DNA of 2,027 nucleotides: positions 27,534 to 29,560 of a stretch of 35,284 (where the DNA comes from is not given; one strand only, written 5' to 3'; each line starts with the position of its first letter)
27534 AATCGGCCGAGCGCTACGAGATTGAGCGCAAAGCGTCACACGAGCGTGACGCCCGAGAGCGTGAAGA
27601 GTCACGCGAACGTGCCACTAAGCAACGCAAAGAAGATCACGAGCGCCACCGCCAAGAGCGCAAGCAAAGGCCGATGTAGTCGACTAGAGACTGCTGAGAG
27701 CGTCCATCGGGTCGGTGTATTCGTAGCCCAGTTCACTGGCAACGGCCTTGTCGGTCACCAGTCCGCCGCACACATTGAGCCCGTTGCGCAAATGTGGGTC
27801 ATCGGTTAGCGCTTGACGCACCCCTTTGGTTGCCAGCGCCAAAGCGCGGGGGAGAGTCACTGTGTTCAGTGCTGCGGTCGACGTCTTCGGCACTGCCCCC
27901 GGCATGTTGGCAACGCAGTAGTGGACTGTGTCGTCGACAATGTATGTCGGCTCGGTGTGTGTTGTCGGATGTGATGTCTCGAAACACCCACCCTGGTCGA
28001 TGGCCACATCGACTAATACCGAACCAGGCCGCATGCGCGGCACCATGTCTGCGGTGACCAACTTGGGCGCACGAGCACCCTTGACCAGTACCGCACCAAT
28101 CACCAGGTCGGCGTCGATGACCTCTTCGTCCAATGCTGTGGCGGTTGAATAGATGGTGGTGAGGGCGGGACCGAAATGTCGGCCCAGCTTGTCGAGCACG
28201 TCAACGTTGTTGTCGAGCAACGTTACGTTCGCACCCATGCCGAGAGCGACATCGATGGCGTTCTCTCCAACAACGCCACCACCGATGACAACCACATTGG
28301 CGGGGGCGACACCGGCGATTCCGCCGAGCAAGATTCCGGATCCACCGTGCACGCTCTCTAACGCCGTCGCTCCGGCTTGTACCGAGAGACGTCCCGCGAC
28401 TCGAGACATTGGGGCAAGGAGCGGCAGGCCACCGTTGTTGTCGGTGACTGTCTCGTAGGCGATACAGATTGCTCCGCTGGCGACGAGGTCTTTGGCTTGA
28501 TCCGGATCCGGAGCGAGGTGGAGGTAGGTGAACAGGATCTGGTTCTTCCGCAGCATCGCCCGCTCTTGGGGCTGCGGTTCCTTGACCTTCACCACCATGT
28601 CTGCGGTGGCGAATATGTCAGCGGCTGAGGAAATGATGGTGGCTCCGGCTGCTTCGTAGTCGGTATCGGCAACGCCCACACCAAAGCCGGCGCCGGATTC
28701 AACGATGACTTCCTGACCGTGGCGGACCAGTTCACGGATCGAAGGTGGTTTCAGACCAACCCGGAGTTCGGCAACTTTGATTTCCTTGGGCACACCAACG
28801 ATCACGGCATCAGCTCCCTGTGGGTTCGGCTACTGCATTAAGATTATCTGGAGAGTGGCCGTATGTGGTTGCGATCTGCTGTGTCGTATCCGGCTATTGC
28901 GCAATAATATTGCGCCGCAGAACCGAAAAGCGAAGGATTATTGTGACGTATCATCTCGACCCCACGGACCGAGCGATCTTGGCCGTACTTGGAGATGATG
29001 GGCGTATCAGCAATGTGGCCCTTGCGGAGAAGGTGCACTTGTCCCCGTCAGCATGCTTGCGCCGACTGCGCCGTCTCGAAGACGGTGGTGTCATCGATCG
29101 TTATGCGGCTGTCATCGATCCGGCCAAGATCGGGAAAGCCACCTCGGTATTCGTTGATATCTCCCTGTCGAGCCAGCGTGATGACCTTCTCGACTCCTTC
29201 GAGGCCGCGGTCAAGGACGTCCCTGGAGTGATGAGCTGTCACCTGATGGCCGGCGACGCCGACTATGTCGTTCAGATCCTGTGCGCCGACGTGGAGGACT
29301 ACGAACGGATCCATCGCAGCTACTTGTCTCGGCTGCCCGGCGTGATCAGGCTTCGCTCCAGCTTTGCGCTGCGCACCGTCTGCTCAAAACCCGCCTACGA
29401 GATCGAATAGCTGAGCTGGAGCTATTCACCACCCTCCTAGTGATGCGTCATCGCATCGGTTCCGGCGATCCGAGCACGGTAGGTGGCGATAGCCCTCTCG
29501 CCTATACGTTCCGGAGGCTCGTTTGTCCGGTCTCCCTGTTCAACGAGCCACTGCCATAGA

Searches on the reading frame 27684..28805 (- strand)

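Call 3: search_protein_families(library=pfam, proteins=[window:27684-28805:-], max_evalue=0.01)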
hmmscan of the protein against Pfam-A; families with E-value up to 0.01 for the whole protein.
window:27684-28805:- (373 aa): 7 families
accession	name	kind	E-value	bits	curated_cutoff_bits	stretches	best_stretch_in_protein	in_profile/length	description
PF01262.27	AlaDh_PNT_C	-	1.4e-80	270.2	23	1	141-352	1-213/214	Alanine dehydrogenase/PNT, C-terminal domain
PF05222.21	AlaDh_PNT_N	-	2.8e-45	154.3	30.4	1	4-137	1-136/136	Alanine dehydrogenase/PNT, N-terminal domain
PF02826.25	2-Hacid_dh_C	-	0.00014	21.7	25.1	1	168-268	36-127/178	D-isomer specific 2-hydroxyacid dehydrogenase, NAD binding domain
PF07992.20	Pyr_redox_2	-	0.00044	20.2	26.1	1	167-216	141-190/291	Pyridine nucleotide-disulphide oxidoreductase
PF13241.12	NAD_binding_7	-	0.0007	20.6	22.1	1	169-239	8-69/104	Putative NAD(P)-binding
PF03446.21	NAD_binding_2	-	0.0035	17.8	21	0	171-267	2-92/161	NAD binding domain of 6-phosphogluconate dehydrogenase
PF00070.33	Pyr_redox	-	0.0058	17.6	22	0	170-217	1-48/82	Pyridine nucleotide-disulphide oxidoreductase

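Call 4: search_protein_families(library=ncbifam, proteins=[window:27684-28805:-], max_evalue=0.01)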
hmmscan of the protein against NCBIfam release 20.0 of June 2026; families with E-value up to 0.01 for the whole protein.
window:27684-28805:- (373 aa): 5 families
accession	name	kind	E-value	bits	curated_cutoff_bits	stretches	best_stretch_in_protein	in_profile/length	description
TIGR00518.1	alaDH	equivalog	1.4e-146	488.2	391.85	1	1-370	1-369/370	alanine dehydrogenase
NF006942.0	PRK09424.1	equivalog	3.2e-43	148.2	383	2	1-206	1-203/510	Re/Si-specific NAD(P)(+) transhydrogenase subunit alpha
TIGR00561.1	pntA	equivalog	1.5e-33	116.3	444.4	2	3-205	2-201/511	Re/Si-specific NAD(P)(+) transhydrogenase subunit alpha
TIGR02853.1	spore_dpaA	equivalog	0.0014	18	319.65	1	168-274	151-246/287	dipicolinic acid synthetase subunit A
TIGR01350.1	lipoamide_DH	equivalog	0.0078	15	408.8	0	167-211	169-213/461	dihydrolipoyl dehydrogenase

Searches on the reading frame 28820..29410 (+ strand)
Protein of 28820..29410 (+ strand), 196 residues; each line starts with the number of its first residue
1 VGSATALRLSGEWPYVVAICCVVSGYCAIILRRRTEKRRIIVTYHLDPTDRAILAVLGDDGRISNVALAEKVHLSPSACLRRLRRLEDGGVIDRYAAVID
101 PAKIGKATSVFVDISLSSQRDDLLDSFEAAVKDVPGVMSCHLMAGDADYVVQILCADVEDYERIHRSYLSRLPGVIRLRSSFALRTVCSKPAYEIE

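Call 3: search_protein_families(library=pfam, proteins=[window:28820-29410:+], max_evalue=0.01)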
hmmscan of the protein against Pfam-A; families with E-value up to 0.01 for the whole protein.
window:28820-29410:+ (196 aa): 6 families
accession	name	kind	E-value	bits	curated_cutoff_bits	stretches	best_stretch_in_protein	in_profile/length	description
PF01037.27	AsnC_trans_reg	-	3e-21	75.5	25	1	113-186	2-73/73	Lrp/AsnC ligand binding domain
PF13412.12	HTH_24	-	2.2e-18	66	21.9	1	46-92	1-47/48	Winged helix-turn-helix DNA-binding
PF13404.12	HTH_AsnC-type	-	4.4e-17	62.1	27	1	46-87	1-42/42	AsnC-type helix-turn-helix domain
PF01047.28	MarR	-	1.4e-06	28.5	24.6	1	49-96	4-51/59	MarR family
PF12840.13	HTH_20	-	7.3e-05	23.1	27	1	46-93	2-49/51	Helix-turn-helix domain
PF12802.13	MarR_2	-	0.0049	17.4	27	1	46-95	3-53/61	MarR family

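Call 4: search_protein_families(library=ncbifam, proteins=[window:28820-29410:+], max_evalue=0.01)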
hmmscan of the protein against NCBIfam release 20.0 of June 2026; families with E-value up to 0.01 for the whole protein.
window:28820-29410:+ (196 aa): 14 families
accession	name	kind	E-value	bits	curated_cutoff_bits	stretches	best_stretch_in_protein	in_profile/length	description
NF008370.0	PRK11169.1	equivalog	4.6e-35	120.7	233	1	43-182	9-148/164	leucine-responsive transcriptional regulator Lrp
NF053758.1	ChrTpTrnRegChrS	equivalog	3.7e-20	72.3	250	1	41-185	7-148/158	chromate efflux transcriptional regulator ChrS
NF040820.1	trans_reg_LrpA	equivalog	1.8e-12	47.4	250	1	46-181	2-134/141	HTH-type transcriptional regulator LrpA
NF041395.1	TranRegLrpA1_Halo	equivalog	2e-11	44.1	250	1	47-182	4-136/142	HTH-type transcriptional regulator LrpA1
NF008384.0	PRK11179.1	equivalog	6.7e-11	42.2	227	1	43-164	4-123/153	transcriptional regulator AsnC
NF040947.1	trans_reg_LysM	equivalog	1.1e-10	41.4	180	1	46-186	1-135/136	HTH-type transcriptional regulator LysM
NF041396.1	TranRegLrp_Halo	equivalog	1.7e-07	31.2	190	1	49-169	6-123/149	HTH-type transcriptional regulator Lrp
NF040939.2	trans_reg_lrs14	equivalog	0.00047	20.2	90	1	36-96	9-70/103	Lrs14 family HTH-type transcriptional regulator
TIGR02702.1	SufR_cyano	equivalog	0.0013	18.5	178.8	1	49-108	2-59/208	iron-sulfur cluster biosynthesis transcriptional regulator SufR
NF033788.1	HTH_metalloreg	subfamily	0.0013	18.5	55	1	47-94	10-57/77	metalloregulator ArsR/SmtB family transcription factor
NF040708.3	Siroheme_Dcarb_AhbA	equivalog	0.0029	17.4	140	1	67-137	21-87/144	siroheme decarboxylase subunit alpha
NF053606.1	Sta1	subfamily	0.0049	16.9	80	1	42-96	14-68/100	Sta1 family transcriptional regulator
TIGR01884.1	cas_HTH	subfamily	0.005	16.3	60.2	1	44-94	138-188/202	CRISPR-associated CARF protein Csa3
NF040707.3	Siroheme_Dcarb_AhbB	equivalog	0.0088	15.8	125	0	67-115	18-66/146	siroheme decarboxylase subunit beta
